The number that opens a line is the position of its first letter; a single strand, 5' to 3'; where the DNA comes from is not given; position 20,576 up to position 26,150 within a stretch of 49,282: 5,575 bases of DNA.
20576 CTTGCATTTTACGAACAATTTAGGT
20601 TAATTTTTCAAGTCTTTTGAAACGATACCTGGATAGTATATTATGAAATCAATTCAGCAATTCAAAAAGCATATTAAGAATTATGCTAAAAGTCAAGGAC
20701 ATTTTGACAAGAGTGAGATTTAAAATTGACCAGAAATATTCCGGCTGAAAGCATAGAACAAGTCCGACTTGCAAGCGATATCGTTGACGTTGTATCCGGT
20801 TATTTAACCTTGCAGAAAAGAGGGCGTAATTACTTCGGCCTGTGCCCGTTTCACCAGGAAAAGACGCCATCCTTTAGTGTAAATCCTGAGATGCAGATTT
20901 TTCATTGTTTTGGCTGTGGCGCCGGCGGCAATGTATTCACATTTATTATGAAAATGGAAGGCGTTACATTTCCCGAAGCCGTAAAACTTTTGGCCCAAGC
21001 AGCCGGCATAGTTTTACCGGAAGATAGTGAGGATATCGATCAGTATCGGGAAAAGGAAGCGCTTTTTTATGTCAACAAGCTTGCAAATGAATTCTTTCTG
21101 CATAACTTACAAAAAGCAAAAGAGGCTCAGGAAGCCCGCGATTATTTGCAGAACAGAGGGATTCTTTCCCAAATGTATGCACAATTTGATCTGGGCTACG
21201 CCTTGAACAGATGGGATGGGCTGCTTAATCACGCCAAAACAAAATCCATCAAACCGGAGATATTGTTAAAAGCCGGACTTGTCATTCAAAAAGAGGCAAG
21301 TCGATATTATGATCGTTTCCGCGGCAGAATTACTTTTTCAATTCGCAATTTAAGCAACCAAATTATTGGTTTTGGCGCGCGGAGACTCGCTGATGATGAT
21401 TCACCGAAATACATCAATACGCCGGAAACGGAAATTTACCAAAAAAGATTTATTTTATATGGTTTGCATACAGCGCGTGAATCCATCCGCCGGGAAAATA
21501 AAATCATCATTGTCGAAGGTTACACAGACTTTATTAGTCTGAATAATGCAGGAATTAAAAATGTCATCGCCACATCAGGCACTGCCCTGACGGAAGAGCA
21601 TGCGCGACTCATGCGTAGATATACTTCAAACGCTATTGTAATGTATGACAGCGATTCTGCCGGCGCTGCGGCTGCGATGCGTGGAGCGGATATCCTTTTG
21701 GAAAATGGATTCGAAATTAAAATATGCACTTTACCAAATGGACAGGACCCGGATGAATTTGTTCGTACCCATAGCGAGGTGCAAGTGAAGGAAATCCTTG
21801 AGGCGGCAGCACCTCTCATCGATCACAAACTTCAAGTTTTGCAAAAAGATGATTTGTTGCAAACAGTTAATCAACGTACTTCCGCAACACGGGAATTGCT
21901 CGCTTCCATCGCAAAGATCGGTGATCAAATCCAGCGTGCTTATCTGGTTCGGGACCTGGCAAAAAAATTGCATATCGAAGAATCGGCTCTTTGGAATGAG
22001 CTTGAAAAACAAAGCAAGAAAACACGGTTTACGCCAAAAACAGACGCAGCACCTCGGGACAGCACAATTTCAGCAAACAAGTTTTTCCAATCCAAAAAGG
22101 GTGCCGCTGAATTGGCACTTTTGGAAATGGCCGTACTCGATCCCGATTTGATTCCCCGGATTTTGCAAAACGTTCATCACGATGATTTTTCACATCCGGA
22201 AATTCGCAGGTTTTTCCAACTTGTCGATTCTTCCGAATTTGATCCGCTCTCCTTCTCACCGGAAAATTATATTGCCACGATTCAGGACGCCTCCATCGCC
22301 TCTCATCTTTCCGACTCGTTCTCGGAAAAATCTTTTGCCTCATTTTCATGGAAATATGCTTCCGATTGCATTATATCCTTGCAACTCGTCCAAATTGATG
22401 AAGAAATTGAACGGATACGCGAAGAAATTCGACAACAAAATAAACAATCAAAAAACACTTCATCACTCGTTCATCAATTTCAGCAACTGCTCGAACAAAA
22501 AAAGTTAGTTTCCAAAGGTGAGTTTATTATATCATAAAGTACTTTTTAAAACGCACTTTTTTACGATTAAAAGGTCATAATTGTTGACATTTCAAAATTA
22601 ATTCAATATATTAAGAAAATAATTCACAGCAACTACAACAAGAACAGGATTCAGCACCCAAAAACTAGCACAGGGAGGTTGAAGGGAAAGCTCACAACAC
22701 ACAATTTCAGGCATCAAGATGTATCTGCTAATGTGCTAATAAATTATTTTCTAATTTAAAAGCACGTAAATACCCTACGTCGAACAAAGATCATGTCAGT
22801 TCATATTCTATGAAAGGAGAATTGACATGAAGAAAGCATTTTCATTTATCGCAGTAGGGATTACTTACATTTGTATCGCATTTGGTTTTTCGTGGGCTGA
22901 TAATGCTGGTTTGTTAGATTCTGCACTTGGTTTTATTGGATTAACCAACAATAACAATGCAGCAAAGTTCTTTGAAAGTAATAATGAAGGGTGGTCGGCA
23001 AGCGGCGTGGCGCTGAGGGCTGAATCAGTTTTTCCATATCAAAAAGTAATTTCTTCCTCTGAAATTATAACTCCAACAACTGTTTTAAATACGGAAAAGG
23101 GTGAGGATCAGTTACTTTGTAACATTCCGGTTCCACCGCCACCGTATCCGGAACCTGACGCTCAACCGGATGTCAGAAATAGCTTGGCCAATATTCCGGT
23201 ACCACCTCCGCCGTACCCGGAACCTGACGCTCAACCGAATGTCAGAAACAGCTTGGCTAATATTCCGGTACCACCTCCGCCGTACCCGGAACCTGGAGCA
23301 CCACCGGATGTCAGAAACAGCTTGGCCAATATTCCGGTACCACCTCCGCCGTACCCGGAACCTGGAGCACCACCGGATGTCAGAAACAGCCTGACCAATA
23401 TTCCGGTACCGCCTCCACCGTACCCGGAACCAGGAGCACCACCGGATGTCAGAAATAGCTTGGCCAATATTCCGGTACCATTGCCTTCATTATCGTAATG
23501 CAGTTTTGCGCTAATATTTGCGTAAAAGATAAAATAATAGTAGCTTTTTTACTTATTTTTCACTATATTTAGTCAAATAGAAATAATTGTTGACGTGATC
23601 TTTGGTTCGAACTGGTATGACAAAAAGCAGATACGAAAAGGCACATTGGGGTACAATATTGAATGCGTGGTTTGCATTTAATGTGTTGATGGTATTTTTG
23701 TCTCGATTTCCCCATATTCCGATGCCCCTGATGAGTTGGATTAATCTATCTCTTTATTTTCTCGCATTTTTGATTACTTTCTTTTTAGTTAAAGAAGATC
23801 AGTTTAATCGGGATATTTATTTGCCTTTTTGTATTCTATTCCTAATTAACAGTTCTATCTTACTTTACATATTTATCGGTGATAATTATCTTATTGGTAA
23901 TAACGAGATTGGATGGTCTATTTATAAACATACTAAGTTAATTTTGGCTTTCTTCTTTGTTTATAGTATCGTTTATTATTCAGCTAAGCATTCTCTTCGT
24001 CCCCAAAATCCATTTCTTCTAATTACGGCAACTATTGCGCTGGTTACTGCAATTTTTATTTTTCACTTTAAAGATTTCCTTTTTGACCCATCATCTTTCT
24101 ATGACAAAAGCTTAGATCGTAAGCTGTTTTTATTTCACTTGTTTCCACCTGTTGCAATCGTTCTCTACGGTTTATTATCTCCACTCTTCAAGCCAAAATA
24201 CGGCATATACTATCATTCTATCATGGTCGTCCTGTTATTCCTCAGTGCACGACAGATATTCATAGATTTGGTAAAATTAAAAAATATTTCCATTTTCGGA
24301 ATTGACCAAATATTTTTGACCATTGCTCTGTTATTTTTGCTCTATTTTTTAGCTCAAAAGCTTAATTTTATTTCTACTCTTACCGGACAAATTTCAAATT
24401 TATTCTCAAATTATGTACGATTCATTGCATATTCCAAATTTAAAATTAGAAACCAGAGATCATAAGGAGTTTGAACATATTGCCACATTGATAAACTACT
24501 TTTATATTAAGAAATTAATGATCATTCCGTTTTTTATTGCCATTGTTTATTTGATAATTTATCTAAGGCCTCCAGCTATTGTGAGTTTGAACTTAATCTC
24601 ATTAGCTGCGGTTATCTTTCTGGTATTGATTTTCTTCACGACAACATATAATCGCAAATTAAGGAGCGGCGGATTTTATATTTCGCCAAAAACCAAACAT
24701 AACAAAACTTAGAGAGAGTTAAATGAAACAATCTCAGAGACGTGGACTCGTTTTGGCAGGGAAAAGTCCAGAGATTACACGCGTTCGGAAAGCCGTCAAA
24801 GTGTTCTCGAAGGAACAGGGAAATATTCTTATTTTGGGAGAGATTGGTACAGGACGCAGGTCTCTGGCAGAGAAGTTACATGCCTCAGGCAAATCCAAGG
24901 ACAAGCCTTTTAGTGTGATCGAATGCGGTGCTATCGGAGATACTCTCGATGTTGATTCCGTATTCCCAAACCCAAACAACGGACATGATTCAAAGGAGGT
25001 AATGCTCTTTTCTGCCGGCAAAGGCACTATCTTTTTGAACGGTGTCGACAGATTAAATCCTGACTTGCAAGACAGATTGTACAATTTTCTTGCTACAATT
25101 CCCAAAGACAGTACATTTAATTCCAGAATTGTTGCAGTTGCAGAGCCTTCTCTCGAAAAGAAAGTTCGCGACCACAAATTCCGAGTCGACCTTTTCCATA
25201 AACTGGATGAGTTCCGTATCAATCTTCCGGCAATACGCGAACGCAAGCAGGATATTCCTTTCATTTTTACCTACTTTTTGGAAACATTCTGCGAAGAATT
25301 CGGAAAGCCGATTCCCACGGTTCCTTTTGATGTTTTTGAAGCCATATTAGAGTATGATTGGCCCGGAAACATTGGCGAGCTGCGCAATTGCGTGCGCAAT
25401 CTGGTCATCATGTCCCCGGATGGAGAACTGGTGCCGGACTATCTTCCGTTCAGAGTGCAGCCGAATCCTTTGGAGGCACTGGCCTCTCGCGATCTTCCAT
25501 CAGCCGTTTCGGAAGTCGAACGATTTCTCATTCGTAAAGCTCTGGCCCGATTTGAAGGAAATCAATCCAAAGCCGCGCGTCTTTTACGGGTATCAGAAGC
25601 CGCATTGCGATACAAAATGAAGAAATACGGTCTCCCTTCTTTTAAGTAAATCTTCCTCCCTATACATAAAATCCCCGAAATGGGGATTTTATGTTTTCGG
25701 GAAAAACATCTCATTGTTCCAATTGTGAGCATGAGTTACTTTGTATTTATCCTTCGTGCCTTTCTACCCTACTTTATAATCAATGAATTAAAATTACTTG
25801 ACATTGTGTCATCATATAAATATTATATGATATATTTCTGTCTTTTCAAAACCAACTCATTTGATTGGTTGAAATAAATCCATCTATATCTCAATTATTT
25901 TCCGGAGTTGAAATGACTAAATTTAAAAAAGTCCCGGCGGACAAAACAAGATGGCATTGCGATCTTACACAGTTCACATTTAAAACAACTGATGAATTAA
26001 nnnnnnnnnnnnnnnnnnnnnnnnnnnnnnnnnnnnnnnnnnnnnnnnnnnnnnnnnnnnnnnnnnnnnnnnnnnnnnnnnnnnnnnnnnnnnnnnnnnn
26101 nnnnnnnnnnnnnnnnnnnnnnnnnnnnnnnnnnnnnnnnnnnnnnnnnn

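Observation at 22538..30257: Non-housekeeping island after dnaG: repeat exoprotein, AT-rich membrane pair, ATPase-dead bEBP-like regulator, Lon-like protease and exported transglutaminase-fold protein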

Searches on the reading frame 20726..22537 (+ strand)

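Call 3: search_protein_families(library=pfam, proteins=[window:20726-22537:+], max_evalue=0.01)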
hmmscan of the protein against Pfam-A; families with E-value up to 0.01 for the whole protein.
window:20726-22537:+ (603 aa): 8 families
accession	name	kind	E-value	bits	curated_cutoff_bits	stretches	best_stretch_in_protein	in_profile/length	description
PF08275.17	DNAG_N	-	1.9e-40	138.3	26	1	124-251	2-128/128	DNA primase catalytic core, N-terminal domain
PF01807.25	Zn_ribbon_DnaG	-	2e-37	127.4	24.9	1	6-99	2-95/98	CHC2 zinc finger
PF13155.12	Toprim_2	-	2.3e-24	86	22.1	1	261-345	1-87/88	Toprim-like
PF13662.12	Toprim_4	-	9.3e-18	64.7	25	1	258-333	1-83/85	Toprim domain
PF01751.28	Toprim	-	3e-12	47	23.1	1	259-333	1-93/96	Toprim domain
PF13362.12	Toprim_3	-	2.3e-08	34.8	27.2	1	260-349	2-92/95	Toprim domain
PF10410.14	DnaB_bind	-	2.3e-08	34.6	20.6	1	366-419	2-55/56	DnaB-helicase binding domain of primase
PF04055.27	Radical_SAM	-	0.0065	17.1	29.5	0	261-303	73-104/166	Radical SAM superfamily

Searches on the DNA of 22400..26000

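Call 64: search_rna_families(source=window, start=22400, end=26000, threshold=evalue, max_evalue=1)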
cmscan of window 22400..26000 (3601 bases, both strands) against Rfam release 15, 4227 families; matches with E-value up to 1: 0.
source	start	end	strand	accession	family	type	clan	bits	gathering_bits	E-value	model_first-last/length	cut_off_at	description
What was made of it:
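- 22613..22826 (+): About 215-nt 5' leader with conserved boxes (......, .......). It ends in the near-invariant P1 initiation region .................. No Rfam family matches it (call 64).
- On Known cis-regulatory RNA families (Rfam 15): Call 64: no match at E <= 1 in 22400-26000.
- Tried and rejected: Rfam gave no hit (call 64).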

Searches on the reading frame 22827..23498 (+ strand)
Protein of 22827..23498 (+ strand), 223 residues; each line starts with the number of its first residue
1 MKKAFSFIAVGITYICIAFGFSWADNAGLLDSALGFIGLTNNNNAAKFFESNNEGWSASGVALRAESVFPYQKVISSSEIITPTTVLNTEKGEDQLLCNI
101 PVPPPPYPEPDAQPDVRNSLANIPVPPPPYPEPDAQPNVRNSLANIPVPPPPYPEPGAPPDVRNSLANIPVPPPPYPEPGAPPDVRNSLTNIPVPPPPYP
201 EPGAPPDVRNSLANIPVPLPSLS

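Call 3: search_protein_families(library=pfam, proteins=[window:22827-23498:+], max_evalue=0.01)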
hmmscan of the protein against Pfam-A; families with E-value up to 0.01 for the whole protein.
window:22827-23498:+ (223 aa): 0 families

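Call 4: search_protein_families(library=ncbifam, proteins=[window:22827-23498:+], max_evalue=0.01)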
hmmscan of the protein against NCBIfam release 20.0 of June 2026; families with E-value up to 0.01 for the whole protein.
window:22827-23498:+ (223 aa): 0 families

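Call 8: search_protein_families(library=padloc, proteins=[window:22827-23498:+], max_evalue=0.01)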
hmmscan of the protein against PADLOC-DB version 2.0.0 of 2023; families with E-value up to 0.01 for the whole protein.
window:22827-23498:+ (223 aa): 0 families
